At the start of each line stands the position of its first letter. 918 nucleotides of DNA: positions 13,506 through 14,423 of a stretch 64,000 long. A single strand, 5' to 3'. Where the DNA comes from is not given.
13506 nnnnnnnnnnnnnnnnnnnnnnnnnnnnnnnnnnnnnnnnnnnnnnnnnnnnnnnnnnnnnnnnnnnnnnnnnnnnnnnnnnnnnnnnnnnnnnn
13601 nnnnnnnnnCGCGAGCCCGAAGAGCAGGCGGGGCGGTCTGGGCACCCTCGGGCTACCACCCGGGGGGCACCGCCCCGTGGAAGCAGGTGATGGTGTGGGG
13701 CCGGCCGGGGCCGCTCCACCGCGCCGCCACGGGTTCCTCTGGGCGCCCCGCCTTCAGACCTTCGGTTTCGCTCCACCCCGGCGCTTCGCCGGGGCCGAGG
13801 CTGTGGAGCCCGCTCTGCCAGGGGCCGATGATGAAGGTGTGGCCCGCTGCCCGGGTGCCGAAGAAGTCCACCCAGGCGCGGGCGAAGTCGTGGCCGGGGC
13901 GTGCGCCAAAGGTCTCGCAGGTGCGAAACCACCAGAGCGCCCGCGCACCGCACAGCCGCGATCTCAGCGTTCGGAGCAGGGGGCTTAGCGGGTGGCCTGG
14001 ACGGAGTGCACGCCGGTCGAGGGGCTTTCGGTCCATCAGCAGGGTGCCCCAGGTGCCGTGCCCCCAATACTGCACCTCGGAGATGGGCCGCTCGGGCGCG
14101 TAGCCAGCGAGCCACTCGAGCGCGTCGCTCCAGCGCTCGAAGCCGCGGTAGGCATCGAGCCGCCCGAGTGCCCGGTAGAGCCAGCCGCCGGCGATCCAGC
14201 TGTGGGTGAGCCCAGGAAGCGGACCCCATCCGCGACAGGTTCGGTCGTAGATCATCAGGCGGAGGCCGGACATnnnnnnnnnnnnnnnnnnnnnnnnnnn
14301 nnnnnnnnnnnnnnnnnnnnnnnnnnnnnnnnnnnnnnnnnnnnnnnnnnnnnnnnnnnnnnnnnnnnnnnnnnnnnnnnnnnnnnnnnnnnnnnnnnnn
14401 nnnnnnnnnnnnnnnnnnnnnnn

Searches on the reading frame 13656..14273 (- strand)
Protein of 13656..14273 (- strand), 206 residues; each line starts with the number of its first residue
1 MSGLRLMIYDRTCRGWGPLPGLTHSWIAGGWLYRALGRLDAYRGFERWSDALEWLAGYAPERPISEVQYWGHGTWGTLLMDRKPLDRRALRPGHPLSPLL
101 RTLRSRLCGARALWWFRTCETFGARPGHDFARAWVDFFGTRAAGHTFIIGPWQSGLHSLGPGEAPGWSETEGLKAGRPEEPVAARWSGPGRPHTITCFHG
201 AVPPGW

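Call 5: search_protein_families(library=pfam, proteins=[window:13656-14273:-], max_evalue=1)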
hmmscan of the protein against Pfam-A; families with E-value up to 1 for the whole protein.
window:13656-14273:- (206 aa): 0 families

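Call 6: search_protein_families(library=ncbifam, proteins=[window:13656-14273:-], max_evalue=1)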
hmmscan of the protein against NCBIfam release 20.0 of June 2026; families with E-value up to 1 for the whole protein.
window:13656-14273:- (206 aa): 0 families

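Call 7: find_homologous_proteins(query=window:13656-14273:-, max_evalue=0.001)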
Query window:13656-14273:- (206 aa): 802 proteins with E <= 0.001 among 1269 candidates; the best 120 are listed.
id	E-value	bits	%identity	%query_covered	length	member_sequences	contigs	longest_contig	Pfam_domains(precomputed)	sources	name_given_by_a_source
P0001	3.4e-137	474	100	97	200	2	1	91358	-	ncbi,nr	ncbi:MAG: hypothetical protein D6729_09150 [Deltaproteobacteria bacterium]|nr:MAG: hypothetical prot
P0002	2.9e-99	350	74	99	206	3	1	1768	-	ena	-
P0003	6.9e-90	319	69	100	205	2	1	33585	-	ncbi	-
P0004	4.7e-84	300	66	99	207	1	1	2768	-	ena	-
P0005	2.0e-82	295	66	97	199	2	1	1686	-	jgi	jgi:hypothetical protein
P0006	2.0e-82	295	64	97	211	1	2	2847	-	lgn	-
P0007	1.1e-81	292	63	98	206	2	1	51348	-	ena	-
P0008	1.3e-81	292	65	98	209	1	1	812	-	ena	-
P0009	2.4e-81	291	64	99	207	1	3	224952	-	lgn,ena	-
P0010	1.7e-80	288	63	99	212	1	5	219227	-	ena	-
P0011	2.6e-80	288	64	97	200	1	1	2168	-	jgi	jgi:hypothetical protein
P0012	3.3e-80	287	62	100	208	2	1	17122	-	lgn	-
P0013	7.5e-80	286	63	99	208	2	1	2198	-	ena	-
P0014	1.3e-79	286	62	99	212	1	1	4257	-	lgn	-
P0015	2.3e-79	285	64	99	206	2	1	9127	-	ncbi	-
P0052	3.1e-75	271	60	100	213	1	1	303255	-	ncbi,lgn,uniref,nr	ncbi:hypothetical protein [Paraliomyxa miuraensis]|uniref:hypothetical protein n=1 Tax=Paraliomyxa m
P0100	5.6e-73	264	57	97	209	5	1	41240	-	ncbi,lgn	-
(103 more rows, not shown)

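Call 11: find_encoding_contigs(protein=P0009, flank=8000, max_places=2)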
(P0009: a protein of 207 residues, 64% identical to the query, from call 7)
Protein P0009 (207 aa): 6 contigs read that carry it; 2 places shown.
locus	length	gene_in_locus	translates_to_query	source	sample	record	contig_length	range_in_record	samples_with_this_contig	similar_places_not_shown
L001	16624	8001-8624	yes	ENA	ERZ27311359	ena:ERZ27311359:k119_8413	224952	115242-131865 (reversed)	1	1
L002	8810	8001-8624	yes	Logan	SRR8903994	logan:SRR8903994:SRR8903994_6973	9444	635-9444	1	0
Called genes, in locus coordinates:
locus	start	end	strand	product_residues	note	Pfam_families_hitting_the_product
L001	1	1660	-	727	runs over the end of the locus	PF03030:H_PPase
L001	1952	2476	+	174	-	-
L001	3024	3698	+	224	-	-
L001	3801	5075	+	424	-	PF01861:BpsA_C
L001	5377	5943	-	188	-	PF13302:Acetyltransf_3 (weak)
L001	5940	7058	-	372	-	-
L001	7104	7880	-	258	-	-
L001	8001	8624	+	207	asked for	-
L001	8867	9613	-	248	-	-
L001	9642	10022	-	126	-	-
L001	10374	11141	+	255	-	-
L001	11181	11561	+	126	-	PF00226:DnaJ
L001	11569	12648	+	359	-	-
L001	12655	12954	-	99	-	PF09723:Zn_ribbon_8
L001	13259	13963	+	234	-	PF00925:GTP_cyclohydro2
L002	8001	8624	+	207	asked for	-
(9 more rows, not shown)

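Call 12: find_encoding_contigs(protein=P0052, flank=8000, max_places=2)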
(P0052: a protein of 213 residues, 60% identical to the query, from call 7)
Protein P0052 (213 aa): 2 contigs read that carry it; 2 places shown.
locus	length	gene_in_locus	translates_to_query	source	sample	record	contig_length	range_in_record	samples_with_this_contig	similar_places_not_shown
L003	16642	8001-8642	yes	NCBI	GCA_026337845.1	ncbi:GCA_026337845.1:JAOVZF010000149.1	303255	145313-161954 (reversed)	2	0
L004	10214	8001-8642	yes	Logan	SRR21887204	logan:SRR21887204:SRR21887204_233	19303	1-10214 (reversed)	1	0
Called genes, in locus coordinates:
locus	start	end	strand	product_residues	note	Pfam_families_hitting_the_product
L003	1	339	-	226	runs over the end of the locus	-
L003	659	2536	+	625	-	PF00069:Pkinase, PF07714:PK_Tyr_Ser-Thr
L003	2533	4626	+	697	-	PF00069:Pkinase, PF07714:PK_Tyr_Ser-Thr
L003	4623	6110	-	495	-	PF00092:VWA, PF13519:VWA_2, PF13768:VWA_3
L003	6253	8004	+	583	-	-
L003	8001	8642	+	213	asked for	-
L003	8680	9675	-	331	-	PF03411:Peptidase_M74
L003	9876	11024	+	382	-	-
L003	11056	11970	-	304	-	PF00126:HTH_1, PF03466:LysR_substrate, PF12849:PBP_like_2 (weak)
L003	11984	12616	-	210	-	PF14681:UPRTase, PF00156:Pribosyltran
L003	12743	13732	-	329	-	-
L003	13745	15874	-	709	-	PF01433:Peptidase_M1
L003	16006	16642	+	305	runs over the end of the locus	PF00685:Sulfotransfer_1, PF13469:Sulfotransfer_3 (faint)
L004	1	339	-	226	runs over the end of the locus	-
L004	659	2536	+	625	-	PF00069:Pkinase, PF07714:PK_Tyr_Ser-Thr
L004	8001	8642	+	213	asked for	-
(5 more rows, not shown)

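Call 13: find_related_loci(query=A1, collection=genome_contigs, flank=8000)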
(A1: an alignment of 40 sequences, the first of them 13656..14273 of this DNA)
Query A1 (206 aa) in genome_contigs; peptide patterns used: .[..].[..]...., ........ (x = any residue, [..] = any of these).
250 stretches matched a pattern; 245 encode a relative of the query (tblastn E <= 1e-3); the best 80 are kept; 80 distinct loci.
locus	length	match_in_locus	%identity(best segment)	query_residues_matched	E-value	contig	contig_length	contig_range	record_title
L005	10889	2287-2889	63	2-203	2e-81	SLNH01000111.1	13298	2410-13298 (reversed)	MAG: Nannocystineae bacterium isolate CSSed165cm_40 CSSed16-5cm-15232, whole genome shotgun sequence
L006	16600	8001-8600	63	4-203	2e-78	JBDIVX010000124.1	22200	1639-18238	MAG: Polyangiales bacterium isolate Bin_29 NODE_883_length_22200_cov_6.691795, whole genome shotgun sequence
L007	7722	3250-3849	62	4-203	2e-77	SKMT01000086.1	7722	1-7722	MAG: Myxococcales bacterium isolate CSSed162cmA_256 CSSed16-2cmA-40935, whole genome shotgun sequence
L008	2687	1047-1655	64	3-206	3e-78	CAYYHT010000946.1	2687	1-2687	MAG TPA_asm: uncultured Enterobacteriaceae bacterium isolate binchicken_co46_45 genome assembly, contig: NODE_92892_leng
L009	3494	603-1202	61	4-203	6e-77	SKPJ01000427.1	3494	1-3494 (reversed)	MAG: Myxococcales bacterium isolate CSSed162cmA_369 CSSed16-2cmA-156586, whole genome shotgun sequence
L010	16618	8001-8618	60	2-206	3e-76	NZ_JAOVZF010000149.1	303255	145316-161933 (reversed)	Paraliomyxa miuraensis strain SMH-27-4 scf4c25, whole genome shotgun sequence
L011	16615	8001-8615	62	3-206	4e-76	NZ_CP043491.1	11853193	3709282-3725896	Cystobacter fuscus strain Cbf 10 chromosome, complete genome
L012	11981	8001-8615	60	3-206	2e-75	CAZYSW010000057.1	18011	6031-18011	MAG TPA_asm: uncultured Nannocystaceae bacterium isolate SRP268622_co1_44 genome assembly, contig: NODE_6795_length_1801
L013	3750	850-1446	59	2-200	2e-75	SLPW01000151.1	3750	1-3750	MAG: Myxococcales bacterium isolate CSSed165cm_511 CSSed16-5cm-138314, whole genome shotgun sequence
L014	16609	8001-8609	59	1-203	4e-75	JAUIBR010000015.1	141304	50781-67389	MAG: bacterium isolate 6_bin.52 NODE_219_length_141304_cov_1.414324, whole genome shotgun sequence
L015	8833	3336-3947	60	4-206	3e-75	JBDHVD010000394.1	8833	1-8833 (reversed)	MAG: Labilithrix sp. isolate AS-MESO-3CA.217 NODE_33782_length_8833_cov_4.160804, whole genome shotgun sequence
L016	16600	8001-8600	59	4-203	1e-74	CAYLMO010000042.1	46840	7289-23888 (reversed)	MAG TPA_asm: uncultured Bradymonadales bacterium isolate SRP321284_co1_300 genome assembly, contig: NODE_881_length_4684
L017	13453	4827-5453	56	1-206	2e-74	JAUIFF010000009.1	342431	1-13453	MAG: Polyangia bacterium isolate 8_bin.71 NODE_62_length_342431_cov_7.710880, whole genome shotgun sequence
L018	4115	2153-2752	60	4-203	2e-74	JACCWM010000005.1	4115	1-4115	MAG: Lujinxingiaceae bacterium isolate MGR_bin152 SD2897-2912_k127_1857499, whole genome shotgun sequence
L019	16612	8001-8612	60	4-206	1e-73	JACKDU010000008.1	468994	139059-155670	MAG: Myxococcales bacterium isolate HK-STAS-MYXO-15 HK-STAS-MYXO-15_8, whole genome shotgun sequence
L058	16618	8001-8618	56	3-206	1e-67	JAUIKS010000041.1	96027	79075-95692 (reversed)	MAG: Polyangia bacterium isolate Co_bin.371 NODE_2125_length_96027_cov_2.822221, whole genome shotgun sequence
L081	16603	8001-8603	54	6-206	2e-64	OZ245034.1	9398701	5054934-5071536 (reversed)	MAG: Myxococcota bacterium isolate df3dd314-b992-411f-bde6-f70e75f61a8f genome assembly, chromosome: 1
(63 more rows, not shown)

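Call 17: predict_structure(alignment_id=A1)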
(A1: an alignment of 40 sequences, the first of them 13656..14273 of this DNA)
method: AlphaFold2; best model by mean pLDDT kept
length: 206 residues; sequences in the alignment: 40
mean_pLDDT: 96.5   pTM: 0.91
mean pLDDT of the five models: 96.5, 95.2, 94.5, 94.0, 93.4
residues with pLDDT >= 90: 194; 70-90: 11; 50-70: 1; < 50: 0
segments of 3 or more residues with pLDDT < 50: none
pLDDT, mean of each block of 10 residues (from residue 1): 92 86 94 96 99 98 98 98 98 98 97 98 99 98 98 98 98 98 98 95 90
secondary structure, 60 per line:
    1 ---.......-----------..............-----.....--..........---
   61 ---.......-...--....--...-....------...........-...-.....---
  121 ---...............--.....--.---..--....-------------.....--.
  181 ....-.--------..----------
elements in order: E4-10 H22-35 E41-45 H48-57 E64-70 E72-74 E77-80 E83-85 H87-90 H97-106 E113-117 H124-138 E141-145 E156-159 E173-177 E180-184

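Call 25: find_encoding_contigs(protein=P0003, flank=8000, max_places=2)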
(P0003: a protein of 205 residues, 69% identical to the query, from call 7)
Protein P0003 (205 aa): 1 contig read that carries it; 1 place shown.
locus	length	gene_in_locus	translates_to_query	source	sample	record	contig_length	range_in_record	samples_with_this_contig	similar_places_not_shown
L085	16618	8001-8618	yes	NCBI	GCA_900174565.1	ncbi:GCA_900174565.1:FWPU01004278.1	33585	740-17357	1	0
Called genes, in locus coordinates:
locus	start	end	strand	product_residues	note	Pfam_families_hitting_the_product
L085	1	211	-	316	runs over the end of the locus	?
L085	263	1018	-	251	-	PF07722:Peptidase_C26, PF00117:GATase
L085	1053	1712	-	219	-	PF02581:TMP-TENI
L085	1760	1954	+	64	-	-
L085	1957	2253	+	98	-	PF08899:DUF1844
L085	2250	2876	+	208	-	-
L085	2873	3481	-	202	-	-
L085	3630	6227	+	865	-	PF02861:Clp_N, PF23569:NBD_SMAX1, PF00004:AAA, PF17871:AAA_lid_9, PF00004:AAA, PF07724:AAA_2, PF07728:AAA_5, PF10431:ClpB_D2-small, +7 more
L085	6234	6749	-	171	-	PF20797:HepT-like_2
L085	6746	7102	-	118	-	PF18765:Polbeta, PF01909:NTP_transf_2 (weak)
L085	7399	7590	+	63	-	-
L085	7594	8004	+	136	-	-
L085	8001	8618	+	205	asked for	-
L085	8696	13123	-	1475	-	PF02128:Peptidase_M36, PF02225:PA, PF18911:PKD_4 (weak), PF22352:K319L-like_PKD, PF18911:PKD_4 (weak), PF22352:K319L-like_PKD, PF18911:PKD_4, PF22352:K319L-like_PKD, +5 more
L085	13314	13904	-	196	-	-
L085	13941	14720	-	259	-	PF01416:PseudoU_synth_1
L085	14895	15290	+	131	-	-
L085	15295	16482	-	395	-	PF00069:Pkinase, PF07714:PK_Tyr_Ser-Thr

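Call 26: find_encoding_contigs(protein=P0007, flank=8000, max_places=2)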
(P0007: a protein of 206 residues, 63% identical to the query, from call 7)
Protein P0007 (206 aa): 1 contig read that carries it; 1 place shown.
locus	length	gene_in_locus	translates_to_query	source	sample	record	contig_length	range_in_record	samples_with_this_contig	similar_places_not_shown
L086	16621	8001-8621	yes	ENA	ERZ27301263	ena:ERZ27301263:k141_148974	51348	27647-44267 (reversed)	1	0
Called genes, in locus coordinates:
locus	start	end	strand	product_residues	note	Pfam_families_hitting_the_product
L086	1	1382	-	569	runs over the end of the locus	PF00069:Pkinase, PF07714:PK_Tyr_Ser-Thr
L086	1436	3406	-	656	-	-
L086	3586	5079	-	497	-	PF13620:CarboxypepD_reg, PF13715:CarbopepD_reg_2 (faint), PF08308:PEGA (faint), PF13620:CarboxypepD_reg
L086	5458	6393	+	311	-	PF00582:Usp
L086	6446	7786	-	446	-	PF05090:HTTM, PF22777:VKGC_lumenal_dom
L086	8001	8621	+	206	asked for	-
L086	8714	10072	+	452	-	PF26571:VldE, PF25275:Golvesin_C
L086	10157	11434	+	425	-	PF18950:DUF5694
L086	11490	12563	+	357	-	-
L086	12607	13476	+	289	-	-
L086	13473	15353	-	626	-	PF00664:ABC_membrane, PF00005:ABC_tran, PF02463:SMC_N (faint)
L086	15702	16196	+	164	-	PF00376:MerR, PF13411:MerR_1, PF09278:MerR-DNA-bind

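Call 29: search_solved_structures(query=A1, max_evalue=10, show_alignments=3)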
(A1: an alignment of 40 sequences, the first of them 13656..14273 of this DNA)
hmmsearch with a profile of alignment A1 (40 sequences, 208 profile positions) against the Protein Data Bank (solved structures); distinct sequences matched with E-value up to 10: 0.

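Call 31: search_protein_families(library=pfam, alignment_id=A1, max_evalue=10)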
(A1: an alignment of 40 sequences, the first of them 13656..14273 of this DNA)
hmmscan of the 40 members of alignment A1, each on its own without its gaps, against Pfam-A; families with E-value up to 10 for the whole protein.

A. member 1, window:13656-14273:- (206 aa): 0 families

B. families by the number of members that match (of 40 scanned): 3 families
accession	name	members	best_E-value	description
PF14252.11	DUF4347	27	5.4e-05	Domain of unknown function (DUF4347)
PF03380.19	DUF282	2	0.098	Caenorhabditis protein of unknown function, DUF282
PF07721.20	TPR_4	1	0.22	Tetratricopeptide repeat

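Call 37: search_protein_representatives(alignment_id=A1)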
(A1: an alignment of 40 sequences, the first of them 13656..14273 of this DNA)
Query: 40 sequences, 208 profile positions. Proteins with E-value up to 0.001 (for the whole library): 598; up to 1e-10: 454; up to 1e-30: 160. The best 150 are listed.
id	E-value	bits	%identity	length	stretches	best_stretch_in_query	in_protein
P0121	7.3e-89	313.5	-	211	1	4-208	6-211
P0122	1.3e-85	302.9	-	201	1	9-208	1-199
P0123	7.3e-85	300.4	-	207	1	1-207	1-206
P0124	6.8e-78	277.7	-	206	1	5-208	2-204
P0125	1.3e-76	273.5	-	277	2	107-208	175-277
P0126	1.1e-75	270.5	-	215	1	6-206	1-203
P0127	1.1e-75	270.5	-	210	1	4-207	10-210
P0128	6.5e-75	267.9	-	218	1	1-208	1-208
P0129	5.2e-73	261.7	-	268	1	3-208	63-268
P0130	1.7e-70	253.5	-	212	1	3-208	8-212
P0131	2.7e-69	249.6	-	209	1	3-205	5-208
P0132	1.1e-67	244.3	-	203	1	1-208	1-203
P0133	2.5e-67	243.1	-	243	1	4-203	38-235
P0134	5.0e-67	242.2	-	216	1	6-202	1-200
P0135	2.3e-66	240.0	-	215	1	3-208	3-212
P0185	1.2e-45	172.3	-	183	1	6-208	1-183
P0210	1.6e-40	155.6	-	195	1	6-208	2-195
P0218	5.2e-39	150.7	-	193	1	6-208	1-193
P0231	1.1e-36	143.0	-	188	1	7-208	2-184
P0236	4.2e-36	141.2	-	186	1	8-208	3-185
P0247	1.6e-34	136.0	-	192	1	6-208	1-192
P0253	1.2e-33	133.2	-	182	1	6-208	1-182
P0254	1.4e-33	132.9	-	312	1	19-203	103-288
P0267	5.0e-32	127.9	-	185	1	6-208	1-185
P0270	6.4e-32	127.5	-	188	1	7-206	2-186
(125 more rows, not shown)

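Call 38: list_cluster_members(proteins=[P0185, P0210, P0218, P0231, P0236, P0247, P0253, P0267, P0270, P0254])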
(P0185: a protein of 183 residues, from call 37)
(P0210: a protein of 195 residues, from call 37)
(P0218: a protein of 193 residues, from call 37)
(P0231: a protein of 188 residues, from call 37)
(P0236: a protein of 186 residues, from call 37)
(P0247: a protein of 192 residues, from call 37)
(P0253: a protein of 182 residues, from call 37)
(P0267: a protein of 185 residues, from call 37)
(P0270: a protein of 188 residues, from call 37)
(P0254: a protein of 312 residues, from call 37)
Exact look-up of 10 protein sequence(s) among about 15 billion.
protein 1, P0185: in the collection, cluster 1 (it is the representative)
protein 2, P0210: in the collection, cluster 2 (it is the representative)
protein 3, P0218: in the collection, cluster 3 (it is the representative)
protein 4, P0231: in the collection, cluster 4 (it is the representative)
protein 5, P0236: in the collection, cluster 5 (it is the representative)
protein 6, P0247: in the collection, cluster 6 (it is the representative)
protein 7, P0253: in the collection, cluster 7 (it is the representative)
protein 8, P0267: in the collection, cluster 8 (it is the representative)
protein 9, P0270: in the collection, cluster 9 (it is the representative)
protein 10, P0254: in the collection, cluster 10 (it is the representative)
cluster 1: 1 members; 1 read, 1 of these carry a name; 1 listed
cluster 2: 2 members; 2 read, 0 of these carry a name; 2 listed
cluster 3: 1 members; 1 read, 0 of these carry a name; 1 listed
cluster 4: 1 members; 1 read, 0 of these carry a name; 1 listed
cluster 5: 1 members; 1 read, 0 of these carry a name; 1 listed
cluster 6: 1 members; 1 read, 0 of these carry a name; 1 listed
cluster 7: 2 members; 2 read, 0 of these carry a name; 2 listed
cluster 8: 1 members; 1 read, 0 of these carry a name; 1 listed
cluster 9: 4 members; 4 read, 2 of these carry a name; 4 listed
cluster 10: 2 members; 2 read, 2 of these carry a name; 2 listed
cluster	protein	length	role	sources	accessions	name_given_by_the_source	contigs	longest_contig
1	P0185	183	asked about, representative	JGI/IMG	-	hypothetical protein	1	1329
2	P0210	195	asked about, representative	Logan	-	-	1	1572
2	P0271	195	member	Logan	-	-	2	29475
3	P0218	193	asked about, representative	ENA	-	-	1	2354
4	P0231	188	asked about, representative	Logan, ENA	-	-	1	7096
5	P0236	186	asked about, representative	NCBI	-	-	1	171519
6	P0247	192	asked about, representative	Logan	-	-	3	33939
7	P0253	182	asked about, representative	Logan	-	-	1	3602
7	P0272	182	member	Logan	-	-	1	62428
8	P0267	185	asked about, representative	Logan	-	-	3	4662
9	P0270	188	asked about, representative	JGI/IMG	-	hypothetical protein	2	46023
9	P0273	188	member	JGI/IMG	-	hypothetical protein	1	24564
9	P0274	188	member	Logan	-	-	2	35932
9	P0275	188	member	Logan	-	-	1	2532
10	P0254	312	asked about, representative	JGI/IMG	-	hypothetical protein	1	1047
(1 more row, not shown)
